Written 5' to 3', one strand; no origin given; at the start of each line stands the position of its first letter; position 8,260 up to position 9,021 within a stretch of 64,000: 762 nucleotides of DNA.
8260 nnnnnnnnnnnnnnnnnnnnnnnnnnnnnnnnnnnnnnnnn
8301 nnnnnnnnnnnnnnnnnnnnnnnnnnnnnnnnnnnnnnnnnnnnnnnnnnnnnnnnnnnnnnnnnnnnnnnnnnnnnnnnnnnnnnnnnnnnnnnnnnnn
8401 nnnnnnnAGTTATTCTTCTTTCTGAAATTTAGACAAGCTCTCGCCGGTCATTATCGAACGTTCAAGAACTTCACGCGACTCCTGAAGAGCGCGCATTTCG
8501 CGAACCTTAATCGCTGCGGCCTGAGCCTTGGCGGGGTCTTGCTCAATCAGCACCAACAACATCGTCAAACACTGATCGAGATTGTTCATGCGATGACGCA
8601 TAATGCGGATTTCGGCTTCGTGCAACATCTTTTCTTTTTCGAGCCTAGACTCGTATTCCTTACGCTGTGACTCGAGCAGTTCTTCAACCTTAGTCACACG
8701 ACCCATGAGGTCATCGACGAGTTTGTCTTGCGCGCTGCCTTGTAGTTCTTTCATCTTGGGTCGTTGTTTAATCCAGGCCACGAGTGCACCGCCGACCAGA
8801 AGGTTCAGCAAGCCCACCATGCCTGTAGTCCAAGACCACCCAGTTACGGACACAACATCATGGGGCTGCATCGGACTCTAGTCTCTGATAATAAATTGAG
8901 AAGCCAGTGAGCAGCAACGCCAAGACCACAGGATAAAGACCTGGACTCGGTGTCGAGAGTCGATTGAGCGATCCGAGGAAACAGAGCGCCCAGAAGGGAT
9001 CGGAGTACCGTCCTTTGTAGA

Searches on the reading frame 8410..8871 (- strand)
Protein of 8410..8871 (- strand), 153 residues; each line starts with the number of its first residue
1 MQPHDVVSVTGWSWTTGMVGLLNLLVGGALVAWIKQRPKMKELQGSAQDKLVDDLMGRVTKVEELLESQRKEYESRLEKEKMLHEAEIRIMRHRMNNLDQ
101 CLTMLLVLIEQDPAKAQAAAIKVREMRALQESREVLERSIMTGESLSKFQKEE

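Call 4: search_protein_families(library=pfam, proteins=[window:8410-8871:-], max_evalue=0.1)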
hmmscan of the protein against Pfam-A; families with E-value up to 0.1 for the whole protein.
window:8410-8871:- (153 aa): 1 family
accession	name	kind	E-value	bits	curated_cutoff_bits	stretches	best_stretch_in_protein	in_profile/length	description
PF01509.24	TruB_N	-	0.024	15.4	27.3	1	56-134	27-111/149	TruB family pseudouridylate synthase (N terminal domain)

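Call 5: search_protein_families(library=phrogs, proteins=[window:8410-8871:-], max_evalue=0.01)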
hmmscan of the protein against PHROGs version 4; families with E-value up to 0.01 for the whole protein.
window:8410-8871:- (153 aa): 0 families

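Call 109: search_protein_families(library=pfam, proteins=[window:8410-8871:-], max_evalue=0.05)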
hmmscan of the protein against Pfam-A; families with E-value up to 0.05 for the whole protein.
window:8410-8871:- (153 aa): 1 family
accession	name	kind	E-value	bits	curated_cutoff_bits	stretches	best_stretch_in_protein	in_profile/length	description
PF01509.24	TruB_N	-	0.024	15.4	27.3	0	56-134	27-111/149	TruB family pseudouridylate synthase (N terminal domain)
